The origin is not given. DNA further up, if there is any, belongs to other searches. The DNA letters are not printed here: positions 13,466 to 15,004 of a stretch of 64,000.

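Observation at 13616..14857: Golgi-type (type II membrane) FkbM-family methyltransferase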

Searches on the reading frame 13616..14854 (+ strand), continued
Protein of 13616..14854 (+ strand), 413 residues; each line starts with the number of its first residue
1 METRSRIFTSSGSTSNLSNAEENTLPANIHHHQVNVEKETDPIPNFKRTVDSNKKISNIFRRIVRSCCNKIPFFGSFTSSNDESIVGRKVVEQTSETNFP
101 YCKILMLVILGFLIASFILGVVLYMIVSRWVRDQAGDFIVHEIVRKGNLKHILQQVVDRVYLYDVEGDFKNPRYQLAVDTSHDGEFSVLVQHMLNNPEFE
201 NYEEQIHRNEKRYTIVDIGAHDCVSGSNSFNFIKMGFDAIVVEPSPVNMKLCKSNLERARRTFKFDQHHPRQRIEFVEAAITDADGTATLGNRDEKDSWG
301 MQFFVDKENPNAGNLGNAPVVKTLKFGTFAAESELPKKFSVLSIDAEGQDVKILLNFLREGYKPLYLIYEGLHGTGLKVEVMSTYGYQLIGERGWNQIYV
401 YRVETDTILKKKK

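Call 45: list_cluster_members(proteins=[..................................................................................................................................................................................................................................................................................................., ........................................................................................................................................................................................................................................, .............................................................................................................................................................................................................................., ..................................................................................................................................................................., P0009, P0011, P0027, P0029, P0017, P0023])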
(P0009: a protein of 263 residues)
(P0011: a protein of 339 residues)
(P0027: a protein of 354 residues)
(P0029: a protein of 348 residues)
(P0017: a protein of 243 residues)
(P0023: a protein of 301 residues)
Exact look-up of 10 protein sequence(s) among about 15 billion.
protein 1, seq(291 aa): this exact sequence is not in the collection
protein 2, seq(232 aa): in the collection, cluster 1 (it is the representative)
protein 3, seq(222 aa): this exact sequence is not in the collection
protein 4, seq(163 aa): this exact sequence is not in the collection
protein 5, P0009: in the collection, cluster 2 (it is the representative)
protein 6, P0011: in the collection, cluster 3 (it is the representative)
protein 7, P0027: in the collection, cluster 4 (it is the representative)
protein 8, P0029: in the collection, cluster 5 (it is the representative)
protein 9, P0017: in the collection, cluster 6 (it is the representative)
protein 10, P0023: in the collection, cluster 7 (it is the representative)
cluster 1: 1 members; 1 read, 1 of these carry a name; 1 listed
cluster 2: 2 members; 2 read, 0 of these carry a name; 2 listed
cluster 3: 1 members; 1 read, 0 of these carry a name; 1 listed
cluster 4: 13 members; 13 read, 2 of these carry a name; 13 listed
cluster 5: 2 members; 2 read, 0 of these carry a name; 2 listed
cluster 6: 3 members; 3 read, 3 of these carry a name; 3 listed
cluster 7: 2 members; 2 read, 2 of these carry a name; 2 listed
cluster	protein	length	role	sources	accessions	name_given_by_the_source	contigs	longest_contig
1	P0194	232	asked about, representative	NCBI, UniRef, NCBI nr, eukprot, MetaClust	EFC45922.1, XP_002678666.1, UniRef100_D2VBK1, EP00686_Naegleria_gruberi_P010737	predicted protein [Naegleria gruberi] | Predicted protein n=1 Tax=Naegleria gruberi TaxID=5762 RepID=D2VBK1_NAEGR | uncharacterized protein NAEGRDRAFT_66245 [Naegleria gruberi]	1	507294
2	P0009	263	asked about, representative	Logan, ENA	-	-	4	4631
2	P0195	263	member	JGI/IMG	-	-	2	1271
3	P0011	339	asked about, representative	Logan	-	-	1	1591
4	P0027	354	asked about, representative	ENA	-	-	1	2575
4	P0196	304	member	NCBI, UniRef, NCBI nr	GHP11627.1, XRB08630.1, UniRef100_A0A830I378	hypothetical protein PPROV_001035500 [Pycnococcus provasolii] | Methyltransferase FkbM domain-containing protein n=1 Tax=Pycnococcus provasolii ...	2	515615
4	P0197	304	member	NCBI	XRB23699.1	methyltransferase FkbM domain-containing protein [Pseudoscourfieldia marina]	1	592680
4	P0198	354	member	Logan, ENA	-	-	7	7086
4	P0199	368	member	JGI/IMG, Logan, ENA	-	-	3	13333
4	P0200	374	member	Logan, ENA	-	-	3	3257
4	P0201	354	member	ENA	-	-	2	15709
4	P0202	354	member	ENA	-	-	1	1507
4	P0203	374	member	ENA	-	-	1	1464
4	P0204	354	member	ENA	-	-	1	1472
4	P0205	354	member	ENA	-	-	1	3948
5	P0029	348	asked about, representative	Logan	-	-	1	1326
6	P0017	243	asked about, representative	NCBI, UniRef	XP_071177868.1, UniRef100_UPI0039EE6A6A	uncharacterized protein [Mytilus edulis] | uncharacterized protein n=1 Tax=Mytilus edulis TaxID=6550 RepID=UPI0039EE6A6A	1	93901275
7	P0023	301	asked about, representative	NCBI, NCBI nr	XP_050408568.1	uncharacterized protein LOC126823648 isoform X2 [Patella vulgata]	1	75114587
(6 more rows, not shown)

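Call 46: predict_structure(alignment_id=A2)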
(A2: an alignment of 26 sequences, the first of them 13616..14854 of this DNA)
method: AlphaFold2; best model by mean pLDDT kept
length: 413 residues; sequences in the alignment: 26
mean_pLDDT: 77.0   pTM: 0.65
mean pLDDT of the five models: 77.0, 76.8, 75.5, 75.5, 74.2
residues with pLDDT >= 90: 165; 70-90: 130; 50-70: 34; < 50: 84
segments of 3 or more residues with pLDDT < 50: 1-52, 69-98
pLDDT, mean of each block of 10 residues (from residue 1): 42 38 38 39 41 56 59 43 43 47 89 97 92 81 76 80 79 85 93 90 83 93 90 92 96 90 61 94 94 79 77 67 97 96 92 93 96 77 95 94 89 86
secondary structure, 60 per line:
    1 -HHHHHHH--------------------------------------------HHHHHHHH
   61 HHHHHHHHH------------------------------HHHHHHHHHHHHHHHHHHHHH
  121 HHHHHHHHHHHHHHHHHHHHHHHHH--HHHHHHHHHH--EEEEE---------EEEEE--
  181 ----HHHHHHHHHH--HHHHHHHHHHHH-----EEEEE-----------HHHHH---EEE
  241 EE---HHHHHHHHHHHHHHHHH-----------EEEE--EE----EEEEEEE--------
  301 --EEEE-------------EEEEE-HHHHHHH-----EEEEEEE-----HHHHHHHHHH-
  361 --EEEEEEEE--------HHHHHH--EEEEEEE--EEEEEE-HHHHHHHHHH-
elements in order: H2-8 H53-69 H100-145 H148-157 E160-164 E174-178 H185-194 H197-208 E214-218 H230-234 E238-242 H246-262 E274-277 E286-292 E303-306 E320-324 H326-332 E338-344 H350-359 E363-370 H379-384 E387-393 E396-401 H403-412

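Call 48: fold_search(model_id=the predicted structure, library=pdb)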
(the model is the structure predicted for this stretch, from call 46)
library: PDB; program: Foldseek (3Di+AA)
matches with E <= 10: 1367; with E <= 0.001: 3
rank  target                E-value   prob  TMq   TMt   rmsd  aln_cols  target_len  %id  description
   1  3jwh_B                5.3e-04  1.00  0.23  0.44   7.4       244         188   13  Crystal structure analysis of the methyltransferase domain of bacterial-AvHen1-C (released 2009-10-20)
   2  3id6_C                5.7e-04  1.00  0.28  0.47   8.8       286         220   10  Crystal structure of Sulfolobus solfataricus Nop5 (1-262) and fibrillarin complex (released 2009-08-25)
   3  3dul_B                6.4e-04  1.00  0.25  0.45   5.9       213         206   15  Crystal Structure Analysis of the O-methyltransferase from Bacillus cereus (released 2008-08-05)
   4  7oas                  1.2e-03  1.00  0.26  0.45   4.7       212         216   12  Structural basis for targeted p97 remodeling by ASPL as prerequisite for p97 trimethylation by METTL21D (released 2022-08-03)
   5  3sm3                  1.2e-03  0.95  0.17  0.31  10.2       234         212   12  Crystal Structure of SAM-dependent methyltransferases Q8PUK2_METMA from Methanosarcina mazei. Northeast Structural Genom (released 2011-07-20)
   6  3egi_D                1.4e-03  1.00  0.24  0.48   5.2       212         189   12  Methyltransferase domain of human trimethylguanosine synthase TGS1 bound to m7GpppA (inactive form) (released 2009-03-31)
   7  3jwh_A                1.8e-03  0.99  0.23  0.44   7.2       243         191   14  Crystal structure analysis of the methyltransferase domain of bacterial-AvHen1-C (released 2009-10-20)
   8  2ift_A                1.9e-03  1.00  0.24  0.51   6.0       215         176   11  Crystal structure of putative methylase HI0767 from Haemophilus influenzae. NESG target IR102. (released 2006-10-10)
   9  3jwj_B                2.0e-03  0.99  0.24  0.45   7.4       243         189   13  Crystal structure analysis of the methyltransferase domain of bacterial-AvHen1-CN (released 2009-10-20)
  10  3axs                  2.0e-03  0.98  0.25  0.26   9.2       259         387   12  Complex structure of tRNA methyltransferase Trm1 from Aquifex aeolicus with sinefungin (released 2011-08-03)
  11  3jwg                  2.2e-03  0.98  0.23  0.43   9.5       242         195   14  Crystal structure analysis of the methyltransferase domain of bacterial-CtHen1-C (released 2009-10-20)
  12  3e05_D                2.3e-03  1.00  0.24  0.47   7.9       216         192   11  CRYSTAL STRUCTURE OF Precorrin-6y C5,15-methyltransferase FROM Geobacter metallireducens GS-15 (released 2008-08-12)
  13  9ri2_A                2.3e-03  0.97  0.25  0.42  13.3       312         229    8  Crystal structure of bacillithiol methyltransferase NmbA from Chlorobaculum tepidum (released 2025-12-10)
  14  2esr_A                2.6e-03  1.00  0.25  0.59   4.1       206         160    8  conserved hypothetical protein- streptococcus pyogenes (released 2006-02-07)
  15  3id5_B                2.6e-03  0.99  0.28  0.47   8.6       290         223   11  Crystal structure of Sulfolobus solfataricus C/D RNP assembled with Nop5, fibrillarin, L7Ae and a split half C/D RNA (released 2009-08-25)
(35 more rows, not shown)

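Call 50: search_solved_structures(query=A2, max_evalue=1, show_alignments=3)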
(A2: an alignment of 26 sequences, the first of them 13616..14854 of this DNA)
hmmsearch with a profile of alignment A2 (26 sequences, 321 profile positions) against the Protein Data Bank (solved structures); distinct sequences matched with E-value up to 1: 0.

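Call 55: search_protein_families(library=pfam, proteins=[P0194], max_evalue=0.001)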
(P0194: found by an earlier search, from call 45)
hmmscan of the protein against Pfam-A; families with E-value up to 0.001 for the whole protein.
P0194 (232 aa): 0 families

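Call 60: fold_search(model_id=the predicted structure, library=viral)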
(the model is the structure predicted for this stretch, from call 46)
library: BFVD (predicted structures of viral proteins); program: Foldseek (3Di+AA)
matches with E <= 10: 127; with E <= 0.001: 32
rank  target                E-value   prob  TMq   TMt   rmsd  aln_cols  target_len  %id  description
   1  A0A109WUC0            3.5e-11  1.00  0.37  0.50   8.2       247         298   17  (no name in the UniProt tables at hand)
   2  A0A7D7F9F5            4.2e-11  1.00  0.38  0.41   6.3       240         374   20  (no name in the UniProt tables at hand)
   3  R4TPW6                1.6e-10  1.00  0.35  0.56   3.3       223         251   14  (no name in the UniProt tables at hand)
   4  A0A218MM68            2.3e-10  1.00  0.33  0.52   9.4       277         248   17  Methyltransferase FkbM domain-containing protein [uncultured virus]
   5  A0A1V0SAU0            6.2e-10  1.00  0.34  0.29   6.6       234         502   20  Glycosyltransferase [Catovirus CTV1]
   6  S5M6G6                2.0e-09  1.00  0.35  0.64   5.2       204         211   14  Putative methyltransferase [Sinorhizobium phage phiM12]
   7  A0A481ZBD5            2.1e-09  1.00  0.33  0.58   9.4       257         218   15  Putative methyltransferase [Pithovirus LCPAC403]
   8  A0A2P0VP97            2.4e-09  1.00  0.34  0.54   7.3       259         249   15  Methyltransferase FkbM family protein [Tetraselmis virus 1]
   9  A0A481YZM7            3.4e-09  1.00  0.35  0.64   8.1       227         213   19  Methyltransferase [Mimivirus LCMiAC01]
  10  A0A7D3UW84            4.1e-09  1.00  0.37  0.56   4.6       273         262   12  Methyltransferase FkbM [Fadolivirus FV1/VV64]
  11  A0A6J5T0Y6            7.5e-09  1.00  0.35  0.55   8.6       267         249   14  FkbM_fam, methyltransferase, FkbM family [uncultured Caudovirales phage]
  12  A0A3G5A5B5            1.2e-08  1.00  0.34  0.27   5.0       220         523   16  Methyltransferase FkbM domain-containing protein (Fragment) [Homavirus sp.]
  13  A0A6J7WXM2            1.4e-08  1.00  0.33  0.58   5.7       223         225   14  FkbM_fam, methyltransferase, FkbM family [uncultured Caudovirales phage]
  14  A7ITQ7                1.6e-08  1.00  0.35  0.31   7.0       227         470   17  Uncharacterized protein M177L [Paramecium bursaria Chlorella virus MT325]
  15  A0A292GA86            1.6e-08  1.00  0.37  0.58   7.7       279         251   15  (no name in the UniProt tables at hand)
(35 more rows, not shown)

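Call 73: find_encoding_contigs(protein=P0025, flank=10000, max_places=3)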
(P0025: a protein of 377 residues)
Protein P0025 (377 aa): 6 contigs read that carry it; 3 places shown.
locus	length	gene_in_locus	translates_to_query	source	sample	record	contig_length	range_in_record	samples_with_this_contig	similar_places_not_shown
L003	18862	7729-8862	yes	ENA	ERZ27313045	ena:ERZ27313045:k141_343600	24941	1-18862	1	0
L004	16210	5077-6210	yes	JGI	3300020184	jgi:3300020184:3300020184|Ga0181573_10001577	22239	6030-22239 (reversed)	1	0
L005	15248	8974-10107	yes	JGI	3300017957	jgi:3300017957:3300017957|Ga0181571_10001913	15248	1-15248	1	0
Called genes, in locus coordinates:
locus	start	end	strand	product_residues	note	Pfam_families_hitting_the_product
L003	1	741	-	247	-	?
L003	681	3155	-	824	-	-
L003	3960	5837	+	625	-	-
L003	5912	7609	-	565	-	PF10453:NUFIP1, PF00642:zf-CCCH (weak), PF18044:zf-CCCH_4 (weak), PF18345:zf_CCCH_4 (weak), PF25542:zf-CCCH_12 (faint)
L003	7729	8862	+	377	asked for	PF05050:Methyltransf_21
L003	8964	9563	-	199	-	-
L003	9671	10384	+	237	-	-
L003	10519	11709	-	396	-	PF00248:Aldo_ket_red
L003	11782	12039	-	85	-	-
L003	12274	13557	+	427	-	PF02668:TauD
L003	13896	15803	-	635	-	PF00171:Aldedh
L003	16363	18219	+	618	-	PF00202:Aminotran_3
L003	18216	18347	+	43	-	-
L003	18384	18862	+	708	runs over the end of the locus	-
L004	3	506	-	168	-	?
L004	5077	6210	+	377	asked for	PF05050:Methyltransf_21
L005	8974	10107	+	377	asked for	PF05050:Methyltransf_21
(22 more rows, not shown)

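Call 74: search_protein_families(library=pfam, alignment_id=A2, max_evalue=0.01)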
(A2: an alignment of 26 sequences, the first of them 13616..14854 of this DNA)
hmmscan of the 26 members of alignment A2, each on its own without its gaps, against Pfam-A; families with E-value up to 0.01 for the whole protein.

A. member 1, window:13616-14854:+ (413 aa): 1 family
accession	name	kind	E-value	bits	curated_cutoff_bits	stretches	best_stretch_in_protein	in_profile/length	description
PF05050.19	Methyltransf_21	-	1.8e-06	28.6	22.7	1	217-355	1-132/173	Methyltransferase FkbM domain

B. families by the number of members that match (of 26 scanned): 4 families
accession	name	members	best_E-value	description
PF05050.19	Methyltransf_21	24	1.5e-14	Methyltransferase FkbM domain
PF05323.17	Pox_A21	1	0.0029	Poxvirus A21 Protein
PF05575.17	V_cholerae_RfbT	1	0.0037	Vibrio cholerae RfbT protein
PF13244.11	MbhD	1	0.0075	MBH, subunit D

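Call 79: find_related_loci(query=A2, collection=genome_contigs, flank=3000)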
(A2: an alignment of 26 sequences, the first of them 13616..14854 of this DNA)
Query A2 (413 aa) in genome_contigs; peptide patterns used: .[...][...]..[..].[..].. (x = any residue, [..] = any of these).
62 stretches matched a pattern; 7 encode a relative of the query (tblastn E <= 1e-3); 7 distinct loci.
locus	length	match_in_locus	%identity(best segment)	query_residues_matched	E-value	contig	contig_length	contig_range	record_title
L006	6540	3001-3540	27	215-402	5e-15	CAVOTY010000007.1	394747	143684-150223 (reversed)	MAG: uncultured Alphaproteobacteria bacterium isolate MFD00082.bin.1.149 genome assembly, contig: contig_627, whole geno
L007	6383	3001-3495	27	179-371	1e-12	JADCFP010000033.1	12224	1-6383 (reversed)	MAG: Roseomonas sp. isolate M042S1SP7A24UQC M042S1_33, whole genome shotgun sequence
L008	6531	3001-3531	24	216-400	5e-11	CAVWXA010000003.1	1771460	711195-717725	MAG: uncultured Acidobacteriaceae bacterium isolate MFD03399.bin.2.108 genome assembly, contig: contig_15239, whole geno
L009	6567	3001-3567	22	206-402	2e-9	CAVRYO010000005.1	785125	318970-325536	MAG: Pirellulales bacterium isolate MFD00964.bin.2.162 genome assembly, contig: contig_27579, whole genome shotgun seque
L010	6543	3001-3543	21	216-405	6e-6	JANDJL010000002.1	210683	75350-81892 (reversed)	MAG: Nitrospira sp. isolate DGJ02_3_Bin65 NODE_2_length_210683_cov_3.155281, whole genome shotgun sequence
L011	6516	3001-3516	25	206-388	1e-8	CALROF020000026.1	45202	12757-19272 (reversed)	MAG: Reyranella massiliensis 521 isolate JJ-LUK12B-28-7-m2-bin89 genome assembly, contig: JJ-LUK12B-28-C177, whole genom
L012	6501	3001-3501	19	216-391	2e-5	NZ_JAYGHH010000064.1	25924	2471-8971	Nodularia sp. UHCC 0506 scaffold00071_length=25924, whole genome shotgun sequence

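Call 80: find_related_loci(query=A2, collection=viral_contigs, flank=5000)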
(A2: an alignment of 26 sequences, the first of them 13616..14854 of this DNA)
Query A2 (413 aa) in viral_contigs; peptide patterns used: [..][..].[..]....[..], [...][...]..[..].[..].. (x = any residue, [..] = any of these).
293 stretches matched a pattern; 11 encode a relative of the query (tblastn E <= 1e-3); 11 distinct loci.
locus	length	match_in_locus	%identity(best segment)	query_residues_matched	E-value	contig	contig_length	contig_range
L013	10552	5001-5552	26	179-390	9e-14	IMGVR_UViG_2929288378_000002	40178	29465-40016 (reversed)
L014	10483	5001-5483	30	209-370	8e-11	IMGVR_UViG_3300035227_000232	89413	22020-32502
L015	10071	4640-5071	25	213-370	7e-8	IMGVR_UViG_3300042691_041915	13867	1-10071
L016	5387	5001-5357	29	215-354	4e-7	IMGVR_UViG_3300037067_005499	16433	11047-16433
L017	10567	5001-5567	27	210-401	4e-7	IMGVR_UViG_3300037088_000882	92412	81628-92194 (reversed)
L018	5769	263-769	26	215-402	4e-7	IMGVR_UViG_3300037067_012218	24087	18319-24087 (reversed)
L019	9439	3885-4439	26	208-400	8e-7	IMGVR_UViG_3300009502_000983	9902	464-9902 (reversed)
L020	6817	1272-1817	24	209-399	1e-6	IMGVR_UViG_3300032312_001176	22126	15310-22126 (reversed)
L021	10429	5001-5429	23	215-364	3e-6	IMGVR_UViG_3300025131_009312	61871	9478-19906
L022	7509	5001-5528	26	217-400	1e-5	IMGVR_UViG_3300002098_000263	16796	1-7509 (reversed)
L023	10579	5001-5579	24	200-402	5e-5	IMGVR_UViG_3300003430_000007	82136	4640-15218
